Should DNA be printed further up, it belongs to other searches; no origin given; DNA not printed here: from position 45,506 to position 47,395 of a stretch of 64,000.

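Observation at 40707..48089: Six-gene translationally coupled operon that links cytoplasmic acyl activation to envelope lipoproteins and an OM barrel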

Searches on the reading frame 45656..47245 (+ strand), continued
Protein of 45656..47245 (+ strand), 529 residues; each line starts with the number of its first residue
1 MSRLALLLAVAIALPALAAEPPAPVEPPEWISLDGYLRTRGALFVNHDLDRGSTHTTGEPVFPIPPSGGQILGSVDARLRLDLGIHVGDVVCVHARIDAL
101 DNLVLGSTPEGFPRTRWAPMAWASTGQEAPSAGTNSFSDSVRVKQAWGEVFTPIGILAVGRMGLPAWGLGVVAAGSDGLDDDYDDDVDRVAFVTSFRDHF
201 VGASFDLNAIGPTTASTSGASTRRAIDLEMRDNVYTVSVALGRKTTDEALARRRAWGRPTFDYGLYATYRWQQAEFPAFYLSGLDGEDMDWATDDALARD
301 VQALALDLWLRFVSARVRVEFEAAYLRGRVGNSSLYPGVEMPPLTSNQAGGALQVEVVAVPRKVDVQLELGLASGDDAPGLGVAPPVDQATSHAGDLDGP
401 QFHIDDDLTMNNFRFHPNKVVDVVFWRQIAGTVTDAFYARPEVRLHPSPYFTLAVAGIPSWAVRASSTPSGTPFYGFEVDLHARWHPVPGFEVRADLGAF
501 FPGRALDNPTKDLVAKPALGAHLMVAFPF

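Call 40: fold_search(model_id=the predicted structure, library=pdb)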
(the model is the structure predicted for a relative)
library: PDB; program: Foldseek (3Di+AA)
matches with E <= 10: 789; with E <= 0.001: 330
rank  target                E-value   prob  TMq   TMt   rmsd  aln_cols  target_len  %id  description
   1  8q2o                  3.8e-15  1.00  0.52  0.59   8.8       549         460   12  Structure of alginate transporter AlgE from P. aeruginosa PAO1 by using Se-MAG for the the lipid cubic phase crystalliza (released 2024-05-15)
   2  4xnk                  9.9e-15  1.00  0.49  0.60   8.3       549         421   12  X-ray structure of AlgE1 (released 2015-06-03)
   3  4afk                  1.0e-14  1.00  0.51  0.61   9.7       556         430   11  In meso structure of alginate transporter, AlgE, from Pseudomonas aeruginosa, PAO1 (released 2013-02-06)
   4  8pz4                  1.1e-14  1.00  0.53  0.59   8.7       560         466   11  Structure of alginate transporter, AlgE, solved at wavelength 2.755 A (released 2023-10-25)
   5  8rqp                  1.1e-14  1.00  0.51  0.58   7.8       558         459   12  In meso structure of the alginate exporter, AlgE, from Pseudomonas aeruginosa in 7.10 monoacylglycerol (released 2024-04-03)
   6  5d5d                  2.1e-14  1.00  0.50  0.63   9.7       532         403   11  In meso in situ serial X-ray crystallography structure of AlgE at 100 K (released 2016-01-13)
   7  4xnl                  2.3e-14  1.00  0.50  0.61   7.7       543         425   11  X-ray structure of AlgE2 (released 2015-06-03)
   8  3rbh_A                3.0e-14  1.00  0.52  0.63   7.6       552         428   12  Structure of alginate export protein AlgE from Pseudomonas aeruginosa (released 2011-07-27)
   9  4azl_B                3.0e-14  1.00  0.53  0.63   7.0       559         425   11  In meso structure of alginate transporter, AlgE, from Pseudomoas aeruginosa, PAO1, crystal form 2. (released 2013-07-03)
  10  5iyu                  3.2e-14  1.00  0.51  0.62   8.3       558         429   12  AlgE_CIM (released 2017-04-05)
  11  7acg                  4.1e-14  1.00  0.51  0.58   9.1       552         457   11  In meso structure of the alginate exporter, AlgE, from Pseudomonas aeruginosa in 9.8 monoacylglycerol (released 2020-12-16)
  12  3rbh_B                4.8e-14  1.00  0.52  0.62   7.2       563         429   12  Structure of alginate export protein AlgE from Pseudomonas aeruginosa (released 2011-07-27)
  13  3rbh_C                8.6e-14  1.00  0.51  0.64   6.8       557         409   12  Structure of alginate export protein AlgE from Pseudomonas aeruginosa (released 2011-07-27)
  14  4b61_A                8.6e-14  1.00  0.53  0.64   7.3       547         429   12  In meso structure of alginate transporter, AlgE, from Pseudomoas aeruginosa, PAO1. Crystal form 3. (released 2013-07-17)
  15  3rbh_D                1.0e-13  1.00  0.51  0.64   7.3       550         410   12  Structure of alginate export protein AlgE from Pseudomonas aeruginosa (released 2011-07-27)
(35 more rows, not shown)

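Call 60: search_protein_families(library=ncbifam, proteins=[L020:12821-14551:+, L020:14089-15612:+, L006:4432-5496:-, L006:14438-15523:+, L006:3668-4435:-, L006:5959-7473:+], max_evalue=0.01)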
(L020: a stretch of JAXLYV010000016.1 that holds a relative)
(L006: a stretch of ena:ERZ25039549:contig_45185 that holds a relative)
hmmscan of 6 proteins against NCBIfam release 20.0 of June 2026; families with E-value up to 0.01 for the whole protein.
L020:12821-14551:+ (576 aa): 100 families (the best 25 are shown)
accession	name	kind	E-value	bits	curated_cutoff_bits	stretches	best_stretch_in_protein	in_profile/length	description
NF038343.1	ligase_FadD11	exception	1.6e-83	281.1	950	3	326-576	326-582/585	fatty acid--CoA ligase FadD11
NF004837.0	PRK06187.1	subfamily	1.3e-61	208.5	476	1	38-479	33-455/531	long-chain-fatty-acid--CoA ligase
NF005801.1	PRK07656.1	equivalog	1.1e-60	205.7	657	1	42-479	28-436/500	FadD3 family acyl-CoA ligase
NF004114.0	PRK05605.1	equivalog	2.2e-54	184.8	766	1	41-526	60-550/575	long-chain-fatty-acid--CoA ligase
NF041592.1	carboxyl_red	equivalog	1.8e-47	161.7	1300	1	37-576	74-620/1160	carboxylic acid reductase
NF005307.0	PRK06839.1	equivalog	8.5e-44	150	748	1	59-480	48-427/496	o-succinylbenzoate--CoA ligase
NF009233.0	PRK12583.1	subfamily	2.8e-43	148.2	832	1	41-479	46-483/558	fatty acid CoA ligase family protein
NF005702.0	PRK07514.1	subfamily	3.9e-43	147.6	558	2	203-479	157-433/506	malonyl-CoA synthase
NF006523.0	PRK08974.1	equivalog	2.4e-41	141.5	884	1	62-482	72-490/561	long-chain-fatty-acid--CoA ligase FadD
NF005463.0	PRK07059.1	subfamily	1.7e-40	139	869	1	41-479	49-490/557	long-chain-fatty-acid--CoA ligase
NF005858.0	PRK07787.1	subfamily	2e-40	138.6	575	1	51-481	30-409/471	acyl-CoA synthetase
NF004229.0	PRK05677.1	subfamily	2.5e-40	138.5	879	1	41-476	50-485/563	long-chain-fatty-acid--CoA ligase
NF005857.1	PRK07786.1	exception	3e-40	138.2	733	2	200-481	163-448/513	fatty-acid--CoA ligase FadD5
NF005714.0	PRK07529.1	subfamily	4.9e-40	137.5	632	1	39-479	62-508/640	acyl-CoA synthetase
TIGR01923.1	menE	equivalog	2.7e-38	132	330.15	1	42-479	1-381/442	o-succinylbenzoate--CoA ligase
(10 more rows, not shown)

L020:14089-15612:+ (507 aa): 10 families
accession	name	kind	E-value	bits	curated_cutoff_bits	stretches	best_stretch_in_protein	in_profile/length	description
TIGR01836.1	PHA_synth_III_C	subfamily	2.9e-70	237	365.3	1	176-497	30-346/350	class III poly(R)-hydroxyalkanoic acid synthase subunit PhaC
TIGR01838.1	PHA_synth_I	subfamily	9.2e-51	172.9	622.65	1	180-489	160-466/532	class I poly(R)-hydroxyalkanoic acid synthase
TIGR01839.1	PHA_synth_II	subfamily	4.2e-21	74.7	855.4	1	180-319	187-325/560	class II poly(R)-hydroxyalkanoic acid synthase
NF005898.0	PRK07868.1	equivalog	3.7e-14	51.4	925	1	182-498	37-358/994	acyl-CoA synthetase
NF011457.0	PRK14875.1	equivalog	1.3e-05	24.3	307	1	269-320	184-231/372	acetoin dehydrogenase dihydrolipoyllysine-residue acetyltransferase subunit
TIGR03611.1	RutD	equivalog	0.0002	20.8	238.5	0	431-480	192-240/258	pyrimidine utilization protein D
TIGR01738.1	bioH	equivalog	0.00088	19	206.95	0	278-326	60-104/245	pimeloyl-ACP methyl ester esterase BioH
NF006449.0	PRK08775.1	equivalog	0.0032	16.4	296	0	434-477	275-319/344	homoserine O-succinyltransferase MetX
NF052610.1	macro_16_ester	equivalog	0.0054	16.1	420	0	280-322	91-129/281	alpha/beta fold macrolide esterase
TIGR01849.1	PHB_depoly_PhaZ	subfamily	0.0075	15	300.75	0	401-499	301-404/406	polyhydroxyalkanoate depolymerase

L006:4432-5496:- (354 aa): 6 families
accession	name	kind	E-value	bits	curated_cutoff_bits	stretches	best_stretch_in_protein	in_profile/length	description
TIGR01836.1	PHA_synth_III_C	subfamily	1.2e-73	248.1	365.3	1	26-333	43-350/350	class III poly(R)-hydroxyalkanoic acid synthase subunit PhaC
TIGR01838.1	PHA_synth_I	subfamily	1.3e-36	126.1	622.65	1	47-342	188-483/532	class I poly(R)-hydroxyalkanoic acid synthase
NF005898.0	PRK07868.1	equivalog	2.8e-22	78.3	925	1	34-334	52-362/994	acyl-CoA synthetase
TIGR01839.1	PHA_synth_II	subfamily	3.2e-16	58.5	855.4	1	49-318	217-489/560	class II poly(R)-hydroxyalkanoic acid synthase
TIGR01849.1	PHB_depoly_PhaZ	subfamily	0.00048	19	300.75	1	183-331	248-404/406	polyhydroxyalkanoate depolymerase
TIGR01738.1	bioH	equivalog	0.0013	18.4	206.95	0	265-309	184-227/245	pimeloyl-ACP methyl ester esterase BioH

L006:14438-15523:+ (361 aa): 12 families
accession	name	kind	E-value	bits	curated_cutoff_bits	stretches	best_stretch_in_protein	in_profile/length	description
TIGR01836.1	PHA_synth_III_C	subfamily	5e-89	298.7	365.3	1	23-343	29-348/350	class III poly(R)-hydroxyalkanoic acid synthase subunit PhaC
TIGR01838.1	PHA_synth_I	subfamily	2.9e-44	151.4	622.65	1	28-328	160-461/532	class I poly(R)-hydroxyalkanoic acid synthase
NF005898.0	PRK07868.1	equivalog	4.8e-24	84.2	925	1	30-344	37-360/994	acyl-CoA synthetase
TIGR01839.1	PHA_synth_II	subfamily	4.5e-21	74.5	855.4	2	28-147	187-304/560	class II poly(R)-hydroxyalkanoic acid synthase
NF051488.1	bifunc_PcaDC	exception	2.1e-07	30.4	390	1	91-170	38-117/375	bifunctional 3-oxoadipate enol-lactonase/4-carboxymuconolactone decarboxylase PcaDC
TIGR02427.1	protocat_pcaD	equivalog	4.1e-06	26.4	255.85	0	276-330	188-241/251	3-oxoadipate enol-lactonase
TIGR01738.1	bioH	equivalog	1.5e-05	24.7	206.95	1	131-168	65-102/245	pimeloyl-ACP methyl ester esterase BioH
TIGR01849.1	PHB_depoly_PhaZ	subfamily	0.00041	19.2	300.75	0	245-343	301-404/406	polyhydroxyalkanoate depolymerase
NF052610.1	macro_16_ester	equivalog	0.00078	18.9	420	0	131-165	94-128/281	alpha/beta fold macrolide esterase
TIGR03611.1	RutD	equivalog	0.001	18.5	238.5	0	275-327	192-243/258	pyrimidine utilization protein D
NF041759.1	mac_hydro_EstT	equivalog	0.0018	17.5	450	0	131-165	93-127/278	macrolide hydrolase EstT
NF011457.0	PRK14875.1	equivalog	0.0028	16.7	307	0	117-163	184-230/372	acetoin dehydrogenase dihydrolipoyllysine-residue acetyltransferase subunit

L006:3668-4435:- (255 aa): 226 families (the best 25 are shown)
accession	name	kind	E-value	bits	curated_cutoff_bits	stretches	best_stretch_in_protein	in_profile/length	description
NF006072.0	PRK08217.1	subfamily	2.9e-82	276.3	298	1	1-255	1-253/253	3-ketoacyl-(acyl-carrier-protein) reductase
NF004198.0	PRK05653.1-3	equivalog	1.5e-57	194.9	296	1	3-255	5-248/248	3-oxoacyl-ACP reductase FabG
TIGR01830.1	3oxo_ACP_reduc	equivalog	2.8e-55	187.6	297.75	1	9-253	2-238/239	3-oxoacyl-[acyl-carrier-protein] reductase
NF009466.0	PRK12826.1-2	subfamily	3.9e-50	170.6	222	1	5-254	3-245/248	3-oxoacyl-ACP reductase FabG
NF004197.0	PRK05653.1-1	equivalog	6.5e-50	170.1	332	1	2-255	4-248/249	3-oxoacyl-ACP reductase FabG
TIGR01829.1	AcAcCoA_reduct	subfamily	1.3e-44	152.7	302.1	1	9-255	4-242/242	acetoacetyl-CoA reductase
NF005559.1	PRK07231.1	subfamily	2.2e-43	148.6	215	1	3-254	2-248/249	glucose 1-dehydrogenase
NF004199.0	PRK05653.1-4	equivalog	2.8e-43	148.3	301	1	1-255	1-247/247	3-oxoacyl-ACP reductase FabG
NF009464.0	PRK12824.1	subfamily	9.2e-43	146.7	269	1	8-255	5-244/245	3-oxoacyl-ACP reductase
NF004200.0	PRK05653.1-5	equivalog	9.4e-42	143.2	273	1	6-253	3-241/242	3-oxoacyl-ACP reductase FabG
NF005853.0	PRK07774.1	equivalog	1.2e-39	136.2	303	1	2-253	3-246/250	SDR family oxidoreductase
NF053542.1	FlxB_rubin_SDR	equivalog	4.4e-39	134.6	340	1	8-253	3-239/239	flexirubin biosynthesis SDR family reductase FlxB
NF042966.1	AcAcCoAred_PhaB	equivalog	1.5e-38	132.8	436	1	3-251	6-236/240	acetoacetyl-CoA reductase PhaB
NF053701.1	CsHdxCHCADhChcB2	equivalog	2.3e-37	128.8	350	1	4-253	2-242/245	cis-4-hydroxycyclohexanecarboxylate dehydrogenase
NF005067.0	PRK06484.1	equivalog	7.3e-37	127.1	713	1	8-254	12-252/524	short chain dehydrogenase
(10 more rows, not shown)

L006:5959-7473:+ (504 aa): 5 families
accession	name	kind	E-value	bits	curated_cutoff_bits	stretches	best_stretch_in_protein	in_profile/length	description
TIGR02119.1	panF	equivalog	9.4e-40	137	328.05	1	32-459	24-440/471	sodium/pantothenate symporter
TIGR00813.1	sss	superfamily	3.1e-37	128.6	184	1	41-449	1-411/411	sodium/solute symporter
TIGR02121.1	Na_Pro_sym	equivalog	4.1e-29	101.6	515.5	1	15-459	5-440/488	sodium/proline symporter PutP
NF011948.0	PRK15419.1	equivalog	2.2e-16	59.8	955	1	17-481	11-468/502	sodium/proline symporter PutP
TIGR03648.1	Na_symport_lg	subfamily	3.5e-13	48.8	320.75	2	15-206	7-187/547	VC_2705 family sodium/solute symporter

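Call 79: search_protein_families(library=pfam, proteins=[L086:11903-13828:+], max_evalue=0.001)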
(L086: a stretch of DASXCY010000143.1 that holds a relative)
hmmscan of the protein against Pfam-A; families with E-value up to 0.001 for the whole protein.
L086:11903-13828:+ (641 aa): 0 families

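Call 80: search_protein_families(library=ncbifam, proteins=[L079:3124-5061:+, L053:5572-7221:+, L043:673-1857:+], max_evalue=0.00001)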
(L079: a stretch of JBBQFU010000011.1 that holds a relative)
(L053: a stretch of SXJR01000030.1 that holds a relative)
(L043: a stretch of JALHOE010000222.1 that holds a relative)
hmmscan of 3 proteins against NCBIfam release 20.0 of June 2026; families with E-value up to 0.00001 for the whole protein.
L079:3124-5061:+ (645 aa): 23 families
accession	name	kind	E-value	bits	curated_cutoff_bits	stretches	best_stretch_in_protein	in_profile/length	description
TIGR00891.1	2A0112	subfamily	2.3e-52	178.4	552.9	2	203-383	8-190/405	sialate:H+ symport family MFS transporter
NF003024.0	PRK03893.1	subfamily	7.6e-43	147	604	2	202-384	16-198/497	sialate:H+ symport family MFS transporter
TIGR00895.1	2A0115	subfamily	1.1e-39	136.5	418.55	2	201-383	11-194/398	aromatic acid/H+ symport family MFS transporter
TIGR00898.1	2A0119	subfamily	5.1e-26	91.5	550.75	1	229-382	110-263/506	cation transport protein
NF008963.0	PRK12307.1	equivalog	9.7e-25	87.6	637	1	205-576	16-404/426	MFS transporter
TIGR00883.1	2A0106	subfamily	2.6e-24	86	443.45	1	215-562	1-387/400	metabolite/H+ symporter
NF008586.0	PRK11551.1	equivalog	4.1e-22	78.7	410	1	201-584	10-398/406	3-(3-hydroxy-phenyl)propionate transporter MhpT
TIGR00880.1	2_A_01_02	superfamily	4.8e-18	65.6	131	1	253-375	9-131/141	multidrug resistance protein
NF053517.1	HbztTptrPcaK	equivalog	3.6e-17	62.4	770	1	204-393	16-206/437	4-hydroxybenzoate transporter PcaK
NF007414.0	PRK09952.1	equivalog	1.1e-11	44.2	538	1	197-578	13-429/438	shikimate transporter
TIGR00893.1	2A0114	subfamily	6.8e-11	41.7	395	1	230-580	17-398/399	D-galactonate transporter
TIGR00711.1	efflux_EmrB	subfamily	2.5e-10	39.7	230.2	1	209-383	4-178/485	DHA2 family efflux MFS transporter permease subunit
TIGR00881.1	2A0104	subfamily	8.8e-10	38.1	407.75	1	221-387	9-176/379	phosphoglycerate transporter protein PgtP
NF052357.1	GlucTporGlcPStph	equivalog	1.6e-08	33.9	750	1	209-393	9-192/445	glucose transporter GlcP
NF053813.1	MFS_TcaB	equivalog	6.8e-07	28.3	475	1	223-401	22-200/396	putative multidrug effflux MFS transporter TcaB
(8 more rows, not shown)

L053:5572-7221:+ (549 aa): 7 families
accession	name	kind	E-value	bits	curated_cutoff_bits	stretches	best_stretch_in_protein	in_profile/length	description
TIGR02121.1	Na_Pro_sym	equivalog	2.8e-24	85.7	515.5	1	40-479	5-433/488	sodium/proline symporter PutP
TIGR00813.1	sss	superfamily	6.8e-23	81.4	184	1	68-475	3-411/411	sodium/solute symporter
TIGR02119.1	panF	equivalog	1.2e-17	64.2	328.05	1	44-476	9-431/471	sodium/pantothenate symporter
TIGR03648.1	Na_symport_lg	subfamily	1.2e-13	50.4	320.75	1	41-230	2-186/547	VC_2705 family sodium/solute symporter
NF006903.2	PRK09395.1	subfamily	2e-10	39.7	750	1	40-434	39-431/552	cation/acetate symporter ActP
NF009135.0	PRK12488.1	subfamily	4.9e-10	38.6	850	1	19-475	12-468/549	cation/acetate symporter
TIGR02711.1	symport_actP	equivalog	1e-06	27.8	1099.25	1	41-476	37-469/549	cation/acetate symporter ActP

L043:673-1857:+ (394 aa): 7 families
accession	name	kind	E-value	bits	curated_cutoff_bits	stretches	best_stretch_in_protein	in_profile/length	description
TIGR00893.1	2A0114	subfamily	7.6e-16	58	395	2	31-187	18-172/399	D-galactonate transporter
TIGR00895.1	2A0115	subfamily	1.2e-10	40.8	418.55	1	5-175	16-183/398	aromatic acid/H+ symport family MFS transporter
TIGR00880.1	2_A_01_02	superfamily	2.4e-09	37.5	131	0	251-373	8-129/141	multidrug resistance protein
TIGR00896.1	CynX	subfamily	2.7e-09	36.6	406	1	27-317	20-309/355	CynX/NimT family MFS transporter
TIGR00897.2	2A0118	subfamily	9.6e-09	34.6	375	1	30-372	31-391/401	RbtT/DalT/CsbX family MFS transporter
NF053813.1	MFS_TcaB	equivalog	1.6e-06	27.1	475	0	242-378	42-177/396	putative multidrug effflux MFS transporter TcaB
TIGR00881.1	2A0104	subfamily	2.5e-06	26.8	407.75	0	29-187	17-174/379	phosphoglycerate transporter protein PgtP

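Call 83: search_protein_families(library=pfam, proteins=[L014:2965-4605:+, L015:4814-6454:+], max_evalue=0.001)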
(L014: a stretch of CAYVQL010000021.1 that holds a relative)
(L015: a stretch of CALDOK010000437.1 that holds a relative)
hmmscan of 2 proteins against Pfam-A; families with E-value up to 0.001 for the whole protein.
L014:2965-4605:+ (546 aa): 1 family
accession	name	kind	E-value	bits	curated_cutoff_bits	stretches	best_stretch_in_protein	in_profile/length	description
PF00474.23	SSF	-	8.6e-25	87.9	22.8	1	70-472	1-399/406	Sodium:solute symporter family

L015:4814-6454:+ (546 aa): 1 family
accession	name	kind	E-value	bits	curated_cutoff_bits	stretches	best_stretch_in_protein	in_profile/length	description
PF00474.23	SSF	-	1.1e-24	87.5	22.8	1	56-407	1-358/406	Sodium:solute symporter family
